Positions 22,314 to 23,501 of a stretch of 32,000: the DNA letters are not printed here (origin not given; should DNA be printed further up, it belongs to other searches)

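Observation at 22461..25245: Candidate new two-gene defence module: fused OLD-family ATPase-Toprim nuclease coupled to an unrecognisable 296-aa coiled-coil protein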

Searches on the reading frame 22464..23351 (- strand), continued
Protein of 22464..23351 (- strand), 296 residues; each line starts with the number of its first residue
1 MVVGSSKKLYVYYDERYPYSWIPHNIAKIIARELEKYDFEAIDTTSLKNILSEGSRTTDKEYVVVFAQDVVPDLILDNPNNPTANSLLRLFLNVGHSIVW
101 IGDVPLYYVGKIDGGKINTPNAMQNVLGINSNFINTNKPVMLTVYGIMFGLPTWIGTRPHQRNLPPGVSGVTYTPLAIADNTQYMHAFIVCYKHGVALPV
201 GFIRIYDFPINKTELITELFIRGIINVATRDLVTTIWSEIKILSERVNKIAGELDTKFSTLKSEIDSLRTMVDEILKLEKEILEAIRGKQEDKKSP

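Call 28: find_encoding_contigs(protein=P0037, flank=5000, max_places=2)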
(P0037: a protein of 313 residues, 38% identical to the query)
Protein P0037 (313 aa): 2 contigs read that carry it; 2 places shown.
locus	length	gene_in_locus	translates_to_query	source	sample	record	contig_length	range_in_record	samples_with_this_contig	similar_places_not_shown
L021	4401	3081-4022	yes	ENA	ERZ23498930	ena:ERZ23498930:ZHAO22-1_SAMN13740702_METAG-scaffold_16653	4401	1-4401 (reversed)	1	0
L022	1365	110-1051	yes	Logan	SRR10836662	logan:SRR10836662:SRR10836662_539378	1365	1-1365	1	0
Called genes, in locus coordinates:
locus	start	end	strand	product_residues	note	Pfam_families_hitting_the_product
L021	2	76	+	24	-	?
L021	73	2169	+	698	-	PF24714:TOR1L1_N (faint), PF03130:HEAT_PBS (faint), PF13513:HEAT_EZ (faint), PF02985:HEAT (faint), PF01602:Adaptin_N, PF12717:Cnd1 (weak), PF13646:HEAT_2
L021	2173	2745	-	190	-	PF14464:Prok-JAB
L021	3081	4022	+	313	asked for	PF27344:MJECL34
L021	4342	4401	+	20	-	?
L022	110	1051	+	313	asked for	PF27344:MJECL34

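Call 29: predict_structure(alignment_id=A1)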
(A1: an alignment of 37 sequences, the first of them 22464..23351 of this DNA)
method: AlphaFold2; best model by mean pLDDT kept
length: 296 residues; sequences in the alignment: 37
mean_pLDDT: 91.1   pTM: 0.79
mean pLDDT of the five models: 91.1, 89.6, 89.5, 88.3, 88.1
residues with pLDDT >= 90: 223; 70-90: 55; 50-70: 14; < 50: 4
segments of 3 or more residues with pLDDT < 50: 1-3
pLDDT, mean of each block of 10 residues (from residue 1): 68 98 98 97 98 95 97 98 97 97 97 96 95 95 93 96 88 93 93 83 97 96 94 66 81 88 91 92 86 60
secondary structure, 60 per line:
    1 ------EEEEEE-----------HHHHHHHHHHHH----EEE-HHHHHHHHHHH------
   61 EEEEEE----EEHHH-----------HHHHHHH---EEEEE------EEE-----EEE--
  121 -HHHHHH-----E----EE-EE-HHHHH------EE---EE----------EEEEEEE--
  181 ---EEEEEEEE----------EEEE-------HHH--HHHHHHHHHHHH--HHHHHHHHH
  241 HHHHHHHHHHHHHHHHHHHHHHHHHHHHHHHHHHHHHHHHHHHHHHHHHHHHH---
elements in order: E7-12 H24-35 E40-42 H44-54 E61-66 H87-93 E97-101 E108-110 E116-118 H122-127 H144-148 E172-178 E184-191 E202-205 H218-229 H232-293

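Call 31: search_solved_structures(query=A1, max_evalue=10)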
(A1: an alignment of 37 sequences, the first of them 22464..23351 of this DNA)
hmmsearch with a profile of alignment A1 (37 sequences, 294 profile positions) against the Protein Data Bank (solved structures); distinct sequences matched with E-value up to 10: 53.
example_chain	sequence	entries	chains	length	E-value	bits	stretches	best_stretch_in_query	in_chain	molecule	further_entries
6tik_C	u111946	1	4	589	0.0002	24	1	144-274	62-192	Capsid protein,Putative adhesin/invasin,Capsid protein,Factor H-binding protein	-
6eun_A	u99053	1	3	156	0.016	17.8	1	181-273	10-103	Adhesin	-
6eup_A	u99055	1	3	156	0.029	17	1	182-273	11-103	Adhesin A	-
7wxz_A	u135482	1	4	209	0.043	16.4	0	221-278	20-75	Spike protein S2'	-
7zr2_A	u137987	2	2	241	0.14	14.7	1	213-284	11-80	Spike protein S2',Chimeric protein mimic of SARS-CoV-2 Spike HR1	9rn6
8gu7_A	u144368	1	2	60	0.17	14.4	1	245-291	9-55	Beclin 1-associated autophagy-related key regulator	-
6v47_B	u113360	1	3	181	0.2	14.2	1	232-278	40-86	Hemagglutinin HA2 chain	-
9eg6_A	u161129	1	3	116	0.23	14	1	212-287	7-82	Caveolae-associated protein 1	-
2bez_C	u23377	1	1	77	0.32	13.5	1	210-279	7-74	Spike glycoprotein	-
4w8n_B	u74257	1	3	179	0.43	13.1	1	232-278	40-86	Hemagglutinin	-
7v1k_A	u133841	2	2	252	0.54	12.8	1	226-285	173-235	Isoform 2 of Nuclear autoantigenic sperm protein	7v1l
5zvm_A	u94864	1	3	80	0.55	12.7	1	209-278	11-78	Spike glycoprotein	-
6mya_A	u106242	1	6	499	0.74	12.3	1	232-277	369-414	Hemagglutinin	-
3hto_B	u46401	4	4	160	0.77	12.3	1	232-277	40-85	Hemagglutinin HA2 chain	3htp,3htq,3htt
5zuv_A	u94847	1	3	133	0.78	12.2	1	221-273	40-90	Spike glycoprotein,Spike glycoprotein,inhibitor EK1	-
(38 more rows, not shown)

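Call 35: fold_search(model_id=the predicted structure, library=pdb)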
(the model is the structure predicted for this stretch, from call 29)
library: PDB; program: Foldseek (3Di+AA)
matches with E <= 10: 549; with E <= 0.001: 0
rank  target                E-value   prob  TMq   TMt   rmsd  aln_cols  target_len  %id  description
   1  2a9v_C                3.6e-03  0.97  0.34  0.47   8.5       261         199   13  Crystal structure of a putative gmp synthase subunit a protein (ta0944m) from thermoplasma acidophilum at 2.45 A resol (released 2005-08-02)
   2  7d97_B                1.0e-02  0.91  0.31  0.45   6.6       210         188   11  Crystal structure of N109P mutant of GATase subunit of Methanocaldococcus jannaschii GMP synthetase (released 2021-08-04)
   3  2vkt                  2.7e-02  0.72  0.34  0.38   8.2       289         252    8  HUMAN CTP SYNTHETASE 2 - GLUTAMINASE DOMAIN (released 2008-01-15)
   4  8khs                  3.9e-02  0.85  0.33  0.41   6.5       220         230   12  the structure of a glutamine amidotransferase DnfC from Alcaligenes sp. (released 2024-09-04)
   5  6pk4_A                4.9e-02  0.60  0.35  0.22  10.0       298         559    8  cryoEM structure of the substrate-bound human CTP synthase 2 filament (released 2019-12-25)
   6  7d97_C                5.2e-02  0.89  0.37  0.53   6.3       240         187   12  Crystal structure of N109P mutant of GATase subunit of Methanocaldococcus jannaschii GMP synthetase (released 2021-08-04)
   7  7d97_A                5.2e-02  0.69  0.30  0.44   6.9       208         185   12  Crystal structure of N109P mutant of GATase subunit of Methanocaldococcus jannaschii GMP synthetase (released 2021-08-04)
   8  1i1q_B                5.2e-02  0.66  0.30  0.42   7.3       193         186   11  STRUCTURE OF THE COOPERATIVE ALLOSTERIC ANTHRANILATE SYNTHASE FROM SALMONELLA TYPHIMURIUM (released 2001-04-18)
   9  8aa2_G                5.6e-02  0.72  0.39  0.29   7.3       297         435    8  Inactive levan utilisation machinery (utilisome) in the presence of levan fructo-oligosaccharides DP 15-25 (released 2023-06-07)
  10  6pk7_A                7.5e-02  0.44  0.34  0.21   8.4       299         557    8  cryoEM structure of the product-bound human CTP synthase 2 filament (released 2019-12-25)
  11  8bd7_B                8.0e-02  0.54  0.35  0.25   6.7       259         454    9  IFTB1 subcomplex of anterograde Intraflagellar transport trains (Chlamydomonas reinhardtii) (released 2023-01-11)
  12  4b6q                  8.0e-02  0.47  0.18  0.33   5.6       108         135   11  Structure of Mycobacterium tuberculosis Type II Dehydroquinase inhibited by (2R)-2-(benzothiophen-5-yl)methyl-3-dehydroq (released 2012-12-19)
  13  1dbw_B                8.4e-02  0.60  0.19  0.37   5.3       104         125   17  CRYSTAL STRUCTURE OF FIXJ-N (released 1999-11-26)
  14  2c57_A                9.0e-02  0.44  0.20  0.30   6.9       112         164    7  H.pylori type II dehydroquinase in complex with FA1 (released 2006-02-22)
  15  6gs2_A                9.0e-02  0.35  0.29  0.34  11.0       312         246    8  Crystal Structure of the GatD/MurT Enzyme Complex from Staphylococcus aureus (released 2018-09-05)
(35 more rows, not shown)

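Call 40: search_protein_families(library=pfam, proteins=[L006:3420-4175:+], max_evalue=0.01)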
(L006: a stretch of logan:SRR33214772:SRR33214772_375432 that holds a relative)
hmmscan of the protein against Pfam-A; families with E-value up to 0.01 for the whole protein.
L006:3420-4175:+ (251 aa): 0 families

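Call 42: list_cluster_members(proteins=[P0007, P0004, L001:354-2243:+, P0013])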
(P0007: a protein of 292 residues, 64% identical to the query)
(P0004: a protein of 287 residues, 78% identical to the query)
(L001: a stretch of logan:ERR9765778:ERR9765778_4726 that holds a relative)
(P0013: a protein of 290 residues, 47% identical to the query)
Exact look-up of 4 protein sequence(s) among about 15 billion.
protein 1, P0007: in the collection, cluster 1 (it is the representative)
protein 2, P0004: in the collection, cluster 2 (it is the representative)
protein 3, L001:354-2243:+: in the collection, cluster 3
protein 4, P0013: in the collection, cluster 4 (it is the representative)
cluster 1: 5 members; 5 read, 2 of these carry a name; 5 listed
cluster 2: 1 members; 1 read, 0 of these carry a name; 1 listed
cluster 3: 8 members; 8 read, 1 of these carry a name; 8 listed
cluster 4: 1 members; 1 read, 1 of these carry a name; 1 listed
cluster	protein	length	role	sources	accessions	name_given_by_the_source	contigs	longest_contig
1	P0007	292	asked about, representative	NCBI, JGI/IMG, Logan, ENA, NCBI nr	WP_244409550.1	hypothetical protein [Methanocaldococcus jannaschii]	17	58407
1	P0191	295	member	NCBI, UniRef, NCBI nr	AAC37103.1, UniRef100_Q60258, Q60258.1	hypothetical protein MJ_ECL34 (plasmid) [Methanocaldococcus jannaschii DSM 2661] | Uncharacterized protein MJECL34 n=2 Tax=Methanocaldococcus jannaschii TaxID=2190 ... | RecName: Full=Uncharacterized protein MJECL34 [Methanocaldococcus jannaschii DSM 2661]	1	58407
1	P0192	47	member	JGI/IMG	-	-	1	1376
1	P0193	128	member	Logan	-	-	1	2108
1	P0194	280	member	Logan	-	-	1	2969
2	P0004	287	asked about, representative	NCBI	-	-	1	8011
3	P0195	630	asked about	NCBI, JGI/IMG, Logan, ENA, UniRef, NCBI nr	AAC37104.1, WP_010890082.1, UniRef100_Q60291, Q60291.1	hypothetical protein MJ_ECL35 (plasmid) [Methanocaldococcus jannaschii DSM 2661] | Uncharacterized protein MJECL35 n=1 Tax=Methanocaldococcus jannaschii (strain ATCC 43067 ... | ATP-dependent endonuclease [Methanocaldococcus jannaschii]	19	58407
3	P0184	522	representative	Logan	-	-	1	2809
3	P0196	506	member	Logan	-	-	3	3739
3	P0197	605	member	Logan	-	-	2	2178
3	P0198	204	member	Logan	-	-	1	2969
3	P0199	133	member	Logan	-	-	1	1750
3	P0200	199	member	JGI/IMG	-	-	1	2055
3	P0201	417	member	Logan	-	-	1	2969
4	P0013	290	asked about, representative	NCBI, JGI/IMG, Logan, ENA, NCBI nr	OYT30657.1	MAG: hypothetical protein B6U94_06050 [Thermofilum sp. ex4484_79]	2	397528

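Call 49: search_protein_families(library=pfam, proteins=[P0043, P0053, P0061, P0062, P0070, P0075, P0095, P0109, P0117, P0121], max_evalue=0.001)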
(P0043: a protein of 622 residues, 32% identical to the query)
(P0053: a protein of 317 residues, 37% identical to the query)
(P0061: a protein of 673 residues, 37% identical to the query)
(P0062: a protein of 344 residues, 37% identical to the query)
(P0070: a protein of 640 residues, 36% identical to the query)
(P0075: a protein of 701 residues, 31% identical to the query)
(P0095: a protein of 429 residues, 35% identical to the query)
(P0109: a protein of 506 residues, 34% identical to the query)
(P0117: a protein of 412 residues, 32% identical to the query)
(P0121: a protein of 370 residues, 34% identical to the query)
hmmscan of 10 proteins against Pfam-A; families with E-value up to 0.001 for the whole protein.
P0043 (622 aa): 0 families

P0053 (317 aa): 0 families

P0061 (673 aa): 0 families

P0062 (344 aa): 1 family
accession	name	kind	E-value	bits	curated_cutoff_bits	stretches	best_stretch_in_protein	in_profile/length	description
PF03706.18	LPG_synthase_TM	-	0.00024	21.1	33.4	1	223-296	112-186/302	Lysylphosphatidylglycerol synthase TM region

P0070 (640 aa): 3 families
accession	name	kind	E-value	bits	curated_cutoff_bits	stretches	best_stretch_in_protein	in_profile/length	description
PF14870.12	PSII_BNR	-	4.9e-15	56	27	2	441-521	21-97/303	Photosynthesis system II assembly factor YCF48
PF02012.26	BNR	-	1.3e-06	27.9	27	0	511-520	3-12/12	BNR/Asp-box repeat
PF15902.12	Sortilin-Vps10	-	5.1e-06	26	33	0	420-523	2-114/446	Sortilin, neurotensin receptor 3,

P0075 (701 aa): 0 families

P0095 (429 aa): 3 families
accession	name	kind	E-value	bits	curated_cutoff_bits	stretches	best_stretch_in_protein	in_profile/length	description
PF13676.11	TIR_2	-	1.5e-18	67.9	28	1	6-113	1-111/122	TIR domain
PF01582.25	TIR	-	8.4e-06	26.1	21.3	1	15-80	15-80/179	TIR domain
PF08937.16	ThsB_TIR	-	1.7e-05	25.6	21.2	1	7-89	1-92/100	Thoeris protein ThsB, TIR-like domain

P0109 (506 aa): 0 families

P0117 (412 aa): 0 families

P0121 (370 aa): 1 family
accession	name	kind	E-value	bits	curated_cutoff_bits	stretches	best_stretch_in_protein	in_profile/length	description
PF00404.24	Dockerin_1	-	0.00018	22.1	22.9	0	331-359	26-54/57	Dockerin type I domain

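Call 51: search_protein_families(library=pfam, alignment_id=A2, max_evalue=0.0001)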
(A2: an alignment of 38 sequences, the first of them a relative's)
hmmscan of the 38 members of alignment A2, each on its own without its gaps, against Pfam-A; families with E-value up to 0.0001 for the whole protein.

A. member 1, P0056 (372 aa): 1 family
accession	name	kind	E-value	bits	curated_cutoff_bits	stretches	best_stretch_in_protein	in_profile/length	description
PF18742.7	DpnII-MboI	-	1.6e-45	154.8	27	1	225-370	2-149/150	REase_DpnII-MboI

B. families by the number of members that match (of 38 scanned): 8 families
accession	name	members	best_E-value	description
PF13385.13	Laminin_G_3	2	2.9e-36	Concanavalin A-like lectin/glucanases superfamily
PF18742.7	DpnII-MboI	1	1.6e-45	REase_DpnII-MboI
PF10137.14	CAP12-PCTIR_TIR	1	2.5e-25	CAP12/Pycsar effector protein, TIR domain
PF15711.10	ILEI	1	2.1e-23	Interleukin-like EMT inducer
PF13676.11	TIR_2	1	1.5e-18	TIR domain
PF02018.23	CBM_4_9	1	3.2e-11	Carbohydrate binding domain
PF01582.25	TIR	1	8.4e-06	TIR domain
PF08937.16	ThsB_TIR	1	1.7e-05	Thoeris protein ThsB, TIR-like domain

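Call 52: search_protein_families(library=padloc, alignment_id=A2, max_evalue=0.0001)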
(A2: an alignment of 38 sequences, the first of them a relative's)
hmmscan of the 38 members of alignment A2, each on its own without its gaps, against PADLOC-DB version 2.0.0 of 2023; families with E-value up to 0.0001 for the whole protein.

A. member 1, P0056 (372 aa): 3 families
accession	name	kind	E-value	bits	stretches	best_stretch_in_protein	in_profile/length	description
PDLC02411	Aga_Helical-REase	-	1.2e-25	88.5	1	208-369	217-374/378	Class II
PDLC02404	Aga_Helical-REase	-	1.2e-12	46.3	1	250-341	244-335/368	Class II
PDLC02407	Aga_Helical-REase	-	9.6e-06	23.3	1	251-340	270-359/401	Class II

B. families by the number of members that match (of 38 scanned): 15 families
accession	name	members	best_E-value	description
PDLC05004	PDC-S35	1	9.1e-35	-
PDLC05005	PDC-S35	1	7.5e-32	-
PDLC05007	PDC-S35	1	1.1e-30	-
PDLC05006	PDC-S35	1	6.4e-30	-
PDLC05003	PDC-S35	1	1.8e-28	-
PDLC02411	Aga_Helical-REase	1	1.2e-25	Class II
PDLC02404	Aga_Helical-REase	1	1.2e-12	Class II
PDLC02012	SAVED5--SAVED_TIR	1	8.2e-08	-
PDLC00434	ThsB1|ThsB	1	2.1e-07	TIR-like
PDLC00418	ThsB1|ThsB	1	6.6e-07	TIR-like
PDLC00731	Effector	1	7.1e-07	TIR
PDLC02371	PycTIR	1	2e-06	-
PDLC00729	Effector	1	5.9e-06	TIR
PDLC02407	Aga_Helical-REase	1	9.6e-06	Class II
PDLC00732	Effector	1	1.5e-05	TIR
